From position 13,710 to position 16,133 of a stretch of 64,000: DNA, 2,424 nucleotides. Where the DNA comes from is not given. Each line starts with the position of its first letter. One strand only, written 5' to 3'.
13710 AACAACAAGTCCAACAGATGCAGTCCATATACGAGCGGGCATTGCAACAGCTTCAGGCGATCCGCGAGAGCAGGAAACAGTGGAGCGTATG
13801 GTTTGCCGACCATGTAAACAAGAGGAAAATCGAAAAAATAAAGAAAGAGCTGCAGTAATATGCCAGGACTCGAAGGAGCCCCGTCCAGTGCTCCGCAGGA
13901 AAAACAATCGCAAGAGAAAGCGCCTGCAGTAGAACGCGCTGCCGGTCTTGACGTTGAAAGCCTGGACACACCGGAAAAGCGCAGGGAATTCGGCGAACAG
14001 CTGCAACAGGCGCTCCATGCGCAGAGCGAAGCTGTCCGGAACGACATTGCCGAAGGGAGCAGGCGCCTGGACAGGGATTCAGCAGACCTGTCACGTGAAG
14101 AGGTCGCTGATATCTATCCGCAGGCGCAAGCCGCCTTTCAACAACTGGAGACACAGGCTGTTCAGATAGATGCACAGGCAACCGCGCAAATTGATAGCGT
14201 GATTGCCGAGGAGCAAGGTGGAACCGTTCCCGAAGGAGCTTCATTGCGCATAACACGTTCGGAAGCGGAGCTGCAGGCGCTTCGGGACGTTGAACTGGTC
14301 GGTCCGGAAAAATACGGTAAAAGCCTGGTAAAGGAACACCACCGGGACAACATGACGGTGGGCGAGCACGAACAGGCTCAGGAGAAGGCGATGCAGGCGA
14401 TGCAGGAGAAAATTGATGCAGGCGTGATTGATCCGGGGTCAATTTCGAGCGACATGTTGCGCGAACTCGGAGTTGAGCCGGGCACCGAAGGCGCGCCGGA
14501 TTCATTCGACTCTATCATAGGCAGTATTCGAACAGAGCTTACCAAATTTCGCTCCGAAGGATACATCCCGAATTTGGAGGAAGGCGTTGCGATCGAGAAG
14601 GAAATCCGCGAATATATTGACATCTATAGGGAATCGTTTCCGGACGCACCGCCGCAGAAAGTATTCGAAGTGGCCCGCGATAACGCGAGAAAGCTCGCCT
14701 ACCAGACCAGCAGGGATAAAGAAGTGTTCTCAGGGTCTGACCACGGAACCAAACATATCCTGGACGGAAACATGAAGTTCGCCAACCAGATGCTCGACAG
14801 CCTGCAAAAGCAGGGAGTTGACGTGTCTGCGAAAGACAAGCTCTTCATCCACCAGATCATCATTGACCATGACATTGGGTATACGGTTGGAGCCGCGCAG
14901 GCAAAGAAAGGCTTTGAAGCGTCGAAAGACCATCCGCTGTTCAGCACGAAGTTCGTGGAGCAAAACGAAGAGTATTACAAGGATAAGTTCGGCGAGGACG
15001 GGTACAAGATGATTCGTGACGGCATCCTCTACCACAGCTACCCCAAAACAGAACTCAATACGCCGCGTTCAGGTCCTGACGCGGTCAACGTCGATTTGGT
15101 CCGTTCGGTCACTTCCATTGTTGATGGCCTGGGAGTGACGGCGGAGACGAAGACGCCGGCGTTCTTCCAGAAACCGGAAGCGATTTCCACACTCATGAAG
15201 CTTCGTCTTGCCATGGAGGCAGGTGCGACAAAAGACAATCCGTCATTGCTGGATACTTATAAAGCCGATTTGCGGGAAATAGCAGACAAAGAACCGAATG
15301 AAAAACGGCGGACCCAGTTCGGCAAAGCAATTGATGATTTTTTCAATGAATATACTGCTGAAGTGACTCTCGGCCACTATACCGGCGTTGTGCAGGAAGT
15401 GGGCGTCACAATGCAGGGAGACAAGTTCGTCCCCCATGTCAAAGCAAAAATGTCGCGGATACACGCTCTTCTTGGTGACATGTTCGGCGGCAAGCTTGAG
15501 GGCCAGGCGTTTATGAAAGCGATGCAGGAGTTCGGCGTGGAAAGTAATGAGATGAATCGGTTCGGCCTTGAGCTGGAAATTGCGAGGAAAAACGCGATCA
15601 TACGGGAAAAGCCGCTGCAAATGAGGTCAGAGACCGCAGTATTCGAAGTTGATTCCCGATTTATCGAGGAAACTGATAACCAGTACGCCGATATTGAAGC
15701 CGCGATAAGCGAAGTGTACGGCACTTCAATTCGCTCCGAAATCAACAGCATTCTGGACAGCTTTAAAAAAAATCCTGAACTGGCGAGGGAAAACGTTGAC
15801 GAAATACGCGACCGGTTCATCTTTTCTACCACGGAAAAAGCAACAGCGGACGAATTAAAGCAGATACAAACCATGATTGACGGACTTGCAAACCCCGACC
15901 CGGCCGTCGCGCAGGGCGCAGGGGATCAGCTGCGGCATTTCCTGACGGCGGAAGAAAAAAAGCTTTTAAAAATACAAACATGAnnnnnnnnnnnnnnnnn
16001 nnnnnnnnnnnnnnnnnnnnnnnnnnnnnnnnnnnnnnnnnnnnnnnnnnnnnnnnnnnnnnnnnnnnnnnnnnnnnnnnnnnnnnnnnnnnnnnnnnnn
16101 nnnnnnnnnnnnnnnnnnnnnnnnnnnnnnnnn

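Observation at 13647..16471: Three-gene cassette of unknown function: 56-aa Q-rich protein, 707-aa protein with disordered N-terminus and HD-like metal-hydrolase motif, 163-aa partner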

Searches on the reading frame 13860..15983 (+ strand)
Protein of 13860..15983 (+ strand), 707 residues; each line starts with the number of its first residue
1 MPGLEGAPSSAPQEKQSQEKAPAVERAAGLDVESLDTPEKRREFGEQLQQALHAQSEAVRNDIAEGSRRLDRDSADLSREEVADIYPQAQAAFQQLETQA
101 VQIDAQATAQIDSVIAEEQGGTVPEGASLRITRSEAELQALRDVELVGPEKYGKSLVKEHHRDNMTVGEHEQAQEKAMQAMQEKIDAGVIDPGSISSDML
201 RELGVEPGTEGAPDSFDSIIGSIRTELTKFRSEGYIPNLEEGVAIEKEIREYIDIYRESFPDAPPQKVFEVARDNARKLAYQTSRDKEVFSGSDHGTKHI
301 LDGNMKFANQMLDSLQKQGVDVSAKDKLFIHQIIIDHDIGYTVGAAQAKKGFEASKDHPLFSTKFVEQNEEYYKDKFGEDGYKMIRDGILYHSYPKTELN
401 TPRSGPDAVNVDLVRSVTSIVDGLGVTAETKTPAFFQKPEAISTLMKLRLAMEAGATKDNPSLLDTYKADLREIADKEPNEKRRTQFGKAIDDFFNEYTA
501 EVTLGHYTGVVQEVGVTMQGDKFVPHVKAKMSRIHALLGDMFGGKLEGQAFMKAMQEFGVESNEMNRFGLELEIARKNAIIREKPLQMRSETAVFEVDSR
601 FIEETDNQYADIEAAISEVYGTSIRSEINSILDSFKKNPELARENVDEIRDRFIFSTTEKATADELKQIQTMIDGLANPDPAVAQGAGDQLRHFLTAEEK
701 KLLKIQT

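Call 4: search_protein_families(library=pfam, proteins=[window:13860-15983:+], max_evalue=1)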
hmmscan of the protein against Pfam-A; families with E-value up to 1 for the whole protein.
window:13860-15983:+ (707 aa): 3 families
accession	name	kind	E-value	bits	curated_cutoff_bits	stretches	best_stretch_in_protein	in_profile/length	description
PF04591.17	DUF596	-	0.068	13.9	25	1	240-269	10-39/69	Protein of unknown function, DUF596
PF00281.24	Ribosomal_L5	-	0.077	13.7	34.9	0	445-480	8-43/57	Ribosomal protein L5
PF19199.5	Phage_coatGP8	-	0.15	12.6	24.6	1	83-115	21-53/69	Phage major coat protein, Gp8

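Call 5: search_protein_families(library=ncbifam, proteins=[window:13860-15983:+], max_evalue=1)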
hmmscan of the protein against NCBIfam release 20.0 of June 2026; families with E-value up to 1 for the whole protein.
window:13860-15983:+ (707 aa): 2 families
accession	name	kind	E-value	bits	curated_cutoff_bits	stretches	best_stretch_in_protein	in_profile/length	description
NF009845.0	PRK13318.1-3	equivalog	0.028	13.7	358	1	79-151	102-176/258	type III pantothenate kinase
NF008102.0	PRK10847.1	equivalog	0.22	11.3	236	1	305-378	54-126/219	DedA family protein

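Call 6: search_solved_structures(query=window:13860-15983:+, max_evalue=10, show_alignments=2)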
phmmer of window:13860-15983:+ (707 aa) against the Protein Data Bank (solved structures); distinct sequences matched with E-value up to 10: 0.

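Call 7: find_homologous_proteins(query=window:13860-15983:+, max_evalue=0.001)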
Query window:13860-15983:+ (707 aa): 64 proteins with E <= 0.001 among 8000 candidates.
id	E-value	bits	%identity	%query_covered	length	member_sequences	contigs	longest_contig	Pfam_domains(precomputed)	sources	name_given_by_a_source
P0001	0.0e+0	1546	100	100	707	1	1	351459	-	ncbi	ncbi:MAG: hypothetical protein ABIG66_04250 [Candidatus Kerfeldbacteria bacterium]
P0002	3.2e-184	633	46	95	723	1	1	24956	-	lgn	-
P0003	2.6e-176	606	44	99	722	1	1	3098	-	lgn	-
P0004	9.4e-169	581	50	78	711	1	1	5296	-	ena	-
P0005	1.9e-167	577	48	82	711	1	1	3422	-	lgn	-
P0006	3.6e-165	570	47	82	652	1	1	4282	-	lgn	-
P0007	1.0e-161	558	47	82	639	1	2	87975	-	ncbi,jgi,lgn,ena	-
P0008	1.2e-157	545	47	84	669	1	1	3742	-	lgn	-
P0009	3.9e-151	523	47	82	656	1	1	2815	-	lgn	-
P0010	7.2e-147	509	46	80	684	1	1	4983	-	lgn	-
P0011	1.3e-138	482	46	79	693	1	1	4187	-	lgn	-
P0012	5.6e-137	476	41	95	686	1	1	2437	-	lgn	-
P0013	1.6e-136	475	42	81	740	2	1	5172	-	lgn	-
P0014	5.8e-136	473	46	79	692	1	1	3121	-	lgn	-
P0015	2.1e-135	471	46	78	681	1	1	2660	-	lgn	-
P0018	7.4e-133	463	40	93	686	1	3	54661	-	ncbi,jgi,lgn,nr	ncbi:hypothetical protein HQ571_06520 [Candidatus Kuenenbacteria bacterium]|nr:hypothetical protein 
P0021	2.6e-130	454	39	98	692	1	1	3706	-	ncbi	-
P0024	1.0e-128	449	38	99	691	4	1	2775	-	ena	-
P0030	5.0e-126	440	42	83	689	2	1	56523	-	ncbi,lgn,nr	ncbi:hypothetical protein EOL94_03415 [bacterium]|nr:hypothetical protein [bacterium]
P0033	1.3e-124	436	40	84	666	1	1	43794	-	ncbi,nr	ncbi:hypothetical protein HY214_03135 [Candidatus Roizmanbacteria bacterium]|nr:hypothetical protein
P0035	1.7e-123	432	39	91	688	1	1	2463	-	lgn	-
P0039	4.8e-121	424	39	100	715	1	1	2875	-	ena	-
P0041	1.2e-119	419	40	80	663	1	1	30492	-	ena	-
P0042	7.5e-118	413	40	90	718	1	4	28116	-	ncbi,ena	-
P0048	2.8e-111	392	51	43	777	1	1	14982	-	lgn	-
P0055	3.0e-84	302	37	72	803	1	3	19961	-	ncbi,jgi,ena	-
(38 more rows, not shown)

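Call 8: search_protein_families(library=padloc, proteins=[window:13860-15983:+], max_evalue=1)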
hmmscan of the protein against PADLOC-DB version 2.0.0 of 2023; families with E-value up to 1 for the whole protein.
window:13860-15983:+ (707 aa): 1 family
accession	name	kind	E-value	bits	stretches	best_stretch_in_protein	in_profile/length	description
PDLC03825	spbK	-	0.031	11.7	0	493-558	237-301/308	-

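Call 9: search_protein_families(library=phrogs, proteins=[window:13860-15983:+], max_evalue=1)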
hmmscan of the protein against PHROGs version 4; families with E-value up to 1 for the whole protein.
window:13860-15983:+ (707 aa): 1 family
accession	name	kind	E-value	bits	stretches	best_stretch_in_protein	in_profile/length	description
phrog_36887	-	unknown function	0.11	13.8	1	576-657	19-99/102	-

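Call 15: find_encoding_contigs(protein=P0007, flank=6000, max_places=2)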
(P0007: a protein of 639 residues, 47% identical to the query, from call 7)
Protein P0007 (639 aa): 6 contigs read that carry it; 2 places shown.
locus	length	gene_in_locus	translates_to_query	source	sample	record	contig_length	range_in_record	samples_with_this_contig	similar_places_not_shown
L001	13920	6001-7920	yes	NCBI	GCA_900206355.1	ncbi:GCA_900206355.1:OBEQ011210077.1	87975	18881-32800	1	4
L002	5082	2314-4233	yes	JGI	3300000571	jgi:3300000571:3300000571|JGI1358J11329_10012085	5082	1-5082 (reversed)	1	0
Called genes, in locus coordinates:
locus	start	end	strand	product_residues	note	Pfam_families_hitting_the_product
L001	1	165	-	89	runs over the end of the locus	-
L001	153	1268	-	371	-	PF00534:Glycos_transf_1, PF13692:Glyco_trans_1_4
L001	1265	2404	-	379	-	PF13439:Glyco_transf_4 (weak), PF20706:GT4-conflict (weak), PF00534:Glycos_transf_1, PF13692:Glyco_trans_1_4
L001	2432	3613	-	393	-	PF13439:Glyco_transf_4, PF13477:Glyco_trans_4_2 (weak), PF13579:Glyco_trans_4_4, PF20706:GT4-conflict, PF00534:Glycos_transf_1, PF13692:Glyco_trans_1_4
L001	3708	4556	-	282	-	PF01087:GalP_UDP_transf (faint), PF16268:DUF4921 (faint), PF19327:Ap4A_phos_N (faint)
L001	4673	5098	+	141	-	PF01195:Pept_tRNA_hydro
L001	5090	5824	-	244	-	PF13453:Zn_ribbon_TFIIB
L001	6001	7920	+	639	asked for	-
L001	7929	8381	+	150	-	-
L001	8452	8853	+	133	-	-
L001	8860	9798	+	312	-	-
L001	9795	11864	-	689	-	-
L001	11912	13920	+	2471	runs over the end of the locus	-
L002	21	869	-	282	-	PF01087:GalP_UDP_transf (faint), PF16268:DUF4921 (faint), PF19327:Ap4A_phos_N (faint)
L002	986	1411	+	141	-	PF01195:Pept_tRNA_hydro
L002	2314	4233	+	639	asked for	-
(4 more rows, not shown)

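Call 16: find_encoding_contigs(protein=P0018, flank=6000, max_places=2)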
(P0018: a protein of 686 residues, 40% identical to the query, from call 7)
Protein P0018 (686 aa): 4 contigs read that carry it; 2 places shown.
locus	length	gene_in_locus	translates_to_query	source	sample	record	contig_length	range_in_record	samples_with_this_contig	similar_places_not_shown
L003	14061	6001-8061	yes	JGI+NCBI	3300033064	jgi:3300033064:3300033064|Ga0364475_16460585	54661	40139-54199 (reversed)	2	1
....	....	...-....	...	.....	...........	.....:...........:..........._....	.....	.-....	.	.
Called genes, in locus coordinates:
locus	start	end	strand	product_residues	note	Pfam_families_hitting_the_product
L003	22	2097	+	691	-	PF00122:E1-E2_ATPase, PF00702:Hydrolase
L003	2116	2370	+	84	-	-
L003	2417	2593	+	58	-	-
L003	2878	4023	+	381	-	PF13784:Fic_N, PF02661:Fic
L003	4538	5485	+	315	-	PF02661:Fic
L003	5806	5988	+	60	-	-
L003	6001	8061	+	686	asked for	-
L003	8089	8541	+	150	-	-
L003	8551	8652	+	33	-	-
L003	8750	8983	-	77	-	-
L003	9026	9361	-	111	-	-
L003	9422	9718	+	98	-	-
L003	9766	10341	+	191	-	PF02545:Maf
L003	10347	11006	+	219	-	PF06325:PrmA (weak), PF13489:Methyltransf_23, PF07021:MetW, PF13847:Methyltransf_31, PF08241:Methyltransf_11, PF08242:Methyltransf_12, PF13649:Methyltransf_25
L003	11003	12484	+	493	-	PF01564:Spermine_synth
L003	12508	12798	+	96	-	-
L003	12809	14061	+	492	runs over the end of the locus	-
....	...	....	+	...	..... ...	-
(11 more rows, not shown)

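Call 17: find_encoding_contigs(protein=P0030, flank=6000, max_places=1)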
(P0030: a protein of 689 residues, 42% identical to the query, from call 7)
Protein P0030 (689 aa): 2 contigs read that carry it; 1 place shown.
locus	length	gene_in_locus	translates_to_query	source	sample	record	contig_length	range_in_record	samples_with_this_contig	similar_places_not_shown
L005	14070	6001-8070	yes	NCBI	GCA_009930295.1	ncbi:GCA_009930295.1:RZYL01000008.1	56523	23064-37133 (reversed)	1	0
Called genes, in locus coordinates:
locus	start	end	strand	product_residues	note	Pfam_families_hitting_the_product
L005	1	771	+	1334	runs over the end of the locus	PF05729:NACHT, PF28130:DUF8371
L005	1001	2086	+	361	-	-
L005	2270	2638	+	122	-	-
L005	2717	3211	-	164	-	-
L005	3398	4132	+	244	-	PF03118:RNA_pol_A_CTD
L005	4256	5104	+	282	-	-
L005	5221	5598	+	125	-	-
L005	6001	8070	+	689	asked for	-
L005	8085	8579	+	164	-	-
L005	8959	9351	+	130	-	-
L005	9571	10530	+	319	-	-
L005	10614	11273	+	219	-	PF01966:HD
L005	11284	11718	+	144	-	PF00583:Acetyltransf_1, PF13527:Acetyltransf_9, PF13673:Acetyltransf_10, PF13508:Acetyltransf_7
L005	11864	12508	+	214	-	PF09992:NAGPA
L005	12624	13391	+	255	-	-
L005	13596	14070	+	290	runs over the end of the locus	-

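Call 18: find_encoding_contigs(protein=P0033, flank=6000, max_places=1)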
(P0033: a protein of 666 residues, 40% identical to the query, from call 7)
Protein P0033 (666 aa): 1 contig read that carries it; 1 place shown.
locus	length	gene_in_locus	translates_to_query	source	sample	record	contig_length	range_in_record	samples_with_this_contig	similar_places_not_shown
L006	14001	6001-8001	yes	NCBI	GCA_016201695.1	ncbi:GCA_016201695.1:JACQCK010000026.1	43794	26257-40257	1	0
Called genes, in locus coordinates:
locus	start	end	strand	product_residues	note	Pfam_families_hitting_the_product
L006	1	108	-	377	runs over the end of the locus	PF00534:Glycos_transf_1, PF13692:Glyco_trans_1_4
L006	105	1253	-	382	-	PF13439:Glyco_transf_4, PF00534:Glycos_transf_1, PF13692:Glyco_trans_1_4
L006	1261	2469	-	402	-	-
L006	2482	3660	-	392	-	PF13439:Glyco_transf_4, PF13477:Glyco_trans_4_2 (weak), PF13579:Glyco_trans_4_4, PF20706:GT4-conflict, PF00534:Glycos_transf_1, PF13692:Glyco_trans_1_4, PF13524:Glyco_trans_1_2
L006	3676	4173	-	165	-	PF01195:Pept_tRNA_hydro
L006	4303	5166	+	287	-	PF16268:DUF4921 (faint), PF16285:DUF4931_N (weak), PF01087:GalP_UDP_transf (weak)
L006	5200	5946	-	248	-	PF13453:Zn_ribbon_TFIIB (faint)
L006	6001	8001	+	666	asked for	-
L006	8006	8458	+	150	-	-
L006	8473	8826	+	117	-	-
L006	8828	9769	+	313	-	-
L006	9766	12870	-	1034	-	PF00912:Transgly, PF00905:Transpeptidase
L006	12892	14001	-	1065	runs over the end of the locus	-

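Call 19: find_encoding_contigs(protein=P0002, flank=6000, max_places=1)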
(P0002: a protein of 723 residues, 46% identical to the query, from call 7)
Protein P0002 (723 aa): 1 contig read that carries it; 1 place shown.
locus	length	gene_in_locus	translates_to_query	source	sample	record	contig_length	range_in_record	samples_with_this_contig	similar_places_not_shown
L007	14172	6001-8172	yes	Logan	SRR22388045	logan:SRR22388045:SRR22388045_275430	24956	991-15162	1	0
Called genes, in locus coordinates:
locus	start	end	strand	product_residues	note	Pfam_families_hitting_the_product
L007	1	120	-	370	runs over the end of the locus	?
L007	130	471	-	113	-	PF18908:DUF5663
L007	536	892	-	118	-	-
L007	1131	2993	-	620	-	-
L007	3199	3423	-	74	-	-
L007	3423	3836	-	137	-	-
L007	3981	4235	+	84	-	PF01541:GIY-YIG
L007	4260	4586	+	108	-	PF21956:DUF6922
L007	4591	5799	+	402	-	PF07992:Pyr_redox_2, PF00070:Pyr_redox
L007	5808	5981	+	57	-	-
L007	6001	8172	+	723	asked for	-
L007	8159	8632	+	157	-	-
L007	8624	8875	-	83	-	-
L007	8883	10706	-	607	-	-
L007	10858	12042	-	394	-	-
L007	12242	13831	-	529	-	-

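Call 20: find_encoding_contigs(protein=P0055, flank=6000, max_places=1)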
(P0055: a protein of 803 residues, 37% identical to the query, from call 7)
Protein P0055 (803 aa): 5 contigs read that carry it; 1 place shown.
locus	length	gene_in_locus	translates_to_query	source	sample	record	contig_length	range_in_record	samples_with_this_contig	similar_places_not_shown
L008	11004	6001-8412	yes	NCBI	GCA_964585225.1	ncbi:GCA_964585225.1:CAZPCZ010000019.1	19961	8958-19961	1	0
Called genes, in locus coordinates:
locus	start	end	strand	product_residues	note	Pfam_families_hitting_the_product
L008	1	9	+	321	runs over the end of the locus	PF10432:bact-PGI_C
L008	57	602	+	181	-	PF14378:PAP2_3 (weak), PF01569:PAP2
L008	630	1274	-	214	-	PF00188:CAP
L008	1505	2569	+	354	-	PF00483:NTP_transferase, PF12804:NTP_transf_3 (weak), PF22640:ManC_GMP_beta-helix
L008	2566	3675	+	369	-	PF02618:YceG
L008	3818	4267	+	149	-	-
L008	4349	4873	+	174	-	-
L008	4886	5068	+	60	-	-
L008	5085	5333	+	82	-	-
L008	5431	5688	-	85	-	-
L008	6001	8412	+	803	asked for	-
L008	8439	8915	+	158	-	-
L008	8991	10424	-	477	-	PF14388:DUF4419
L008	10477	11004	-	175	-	?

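Call 29: find_related_loci(query=A1, collection=genome_contigs, flank=5000)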
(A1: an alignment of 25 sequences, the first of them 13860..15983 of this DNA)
Query A1 (707 aa) in genome_contigs; peptide patterns used: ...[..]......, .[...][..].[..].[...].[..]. (x = any residue, [..] = any of these).
41 stretches matched a pattern; 26 encode a relative of the query (tblastn E <= 1e-3); 24 distinct loci.
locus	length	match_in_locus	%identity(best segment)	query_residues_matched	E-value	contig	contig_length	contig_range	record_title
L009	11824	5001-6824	42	134-705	4e-148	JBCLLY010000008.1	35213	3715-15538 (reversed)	Candidatus Levyibacteriota bacterium isolate SLM_LV1_02b-C10 Node_8_length_35213_cov_52.808191, whole genome shotgun seq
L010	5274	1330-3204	42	110-706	3e-149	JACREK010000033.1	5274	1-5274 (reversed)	MAG: Candidatus Gottesmanbacteria bacterium isolate NC_groundwater_1697_Pr3_B-0.1um_39_16 SR-2_scaffold_141_800954, whol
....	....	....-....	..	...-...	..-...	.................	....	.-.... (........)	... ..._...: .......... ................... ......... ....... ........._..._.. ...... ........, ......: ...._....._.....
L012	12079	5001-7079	39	12-707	3e-140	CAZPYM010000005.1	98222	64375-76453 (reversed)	MAG TPA_asm: uncultured Gammaproteobacteria bacterium isolate SRP178699_co1_170 genome assembly, contig: NODE_129_length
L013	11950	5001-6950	40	50-703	2e-139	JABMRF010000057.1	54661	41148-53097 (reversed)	MAG: Candidatus Kuenenbacteria bacterium isolate bin.190 k141_6593717, whole genome shotgun sequence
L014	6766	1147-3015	40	118-705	2e-134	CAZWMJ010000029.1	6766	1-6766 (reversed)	MAG TPA_asm: uncultured Gammaproteobacteria bacterium isolate binchicken_co38_574 genome assembly, contig: NODE_23804_le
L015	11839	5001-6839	40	115-705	1e-131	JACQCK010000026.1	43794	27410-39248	MAG: Candidatus Roizmanbacteria bacterium isolate NC_groundwater_966_Pr1_S-0.2um_45_16 Montesol18-Sp2_coassembly_scaffol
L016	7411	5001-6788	40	136-706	3e-123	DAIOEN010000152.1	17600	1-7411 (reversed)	MAG TPA_asm: Vulcanimicrobiota bacterium isolate CTOTU7676 NODE_5244_length_17600_cov_24.885209, whole genome shotgun se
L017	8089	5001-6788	41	136-706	8e-118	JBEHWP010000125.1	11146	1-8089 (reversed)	MAG: Vulcanimicrobiota bacterium isolate ER1 k141_7360_length_11146_cov_6.3404, whole genome shotgun sequence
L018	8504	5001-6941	40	67-703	5e-117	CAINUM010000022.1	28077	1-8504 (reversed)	MAG: Candidatus Magasanikbacteria bacterium isolate Kiruna_bin-08293 genome assembly, contig: bin-08293:022/107, whole g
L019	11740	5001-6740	42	123-706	2e-114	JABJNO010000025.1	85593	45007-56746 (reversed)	MAG: Candidatus Parcubacteria bacterium isolate SI075_bin20 k141_2347463, whole genome shotgun sequence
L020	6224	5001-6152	46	126-509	7e-107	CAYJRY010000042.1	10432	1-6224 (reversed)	MAG TPA_asm: uncultured Gammaproteobacteria bacterium isolate ERP125453_co1_466 genome assembly, contig: NODE_7423_lengt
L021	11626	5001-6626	42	171-705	7e-113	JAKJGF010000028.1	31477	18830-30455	MAG: Bacillota bacterium isolate UR.bin48 UR_contig_3171, whole genome shotgun sequence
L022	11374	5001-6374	38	171-597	2e-84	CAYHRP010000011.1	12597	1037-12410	MAG TPA_asm: uncultured Gammaproteobacteria bacterium isolate ERP119705_co15_220 genome assembly, contig: NODE_5711_leng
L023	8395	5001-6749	33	171-703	2e-82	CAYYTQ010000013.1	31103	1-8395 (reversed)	MAG TPA_asm: uncultured Gammaproteobacteria bacterium isolate binchicken_co346_20 genome assembly, contig: NODE_253_leng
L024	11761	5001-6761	33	171-704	5e-82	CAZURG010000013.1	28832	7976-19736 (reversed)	MAG TPA_asm: uncultured Gammaproteobacteria bacterium isolate SRP219642_co6_387 genome assembly, contig: NODE_1177_lengt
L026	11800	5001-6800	31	139-707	7e-78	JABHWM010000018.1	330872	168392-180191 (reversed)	MAG: Candidatus Paceibacterota bacterium isolate SI047_bin131 k141_634425, whole genome shotgun sequence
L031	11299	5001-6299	35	270-676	2e-64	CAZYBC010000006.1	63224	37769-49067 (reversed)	MAG TPA_asm: uncultured Pseudomonadales bacterium isolate SRP263991_co1_159 genome assembly, contig: NODE_376_length_632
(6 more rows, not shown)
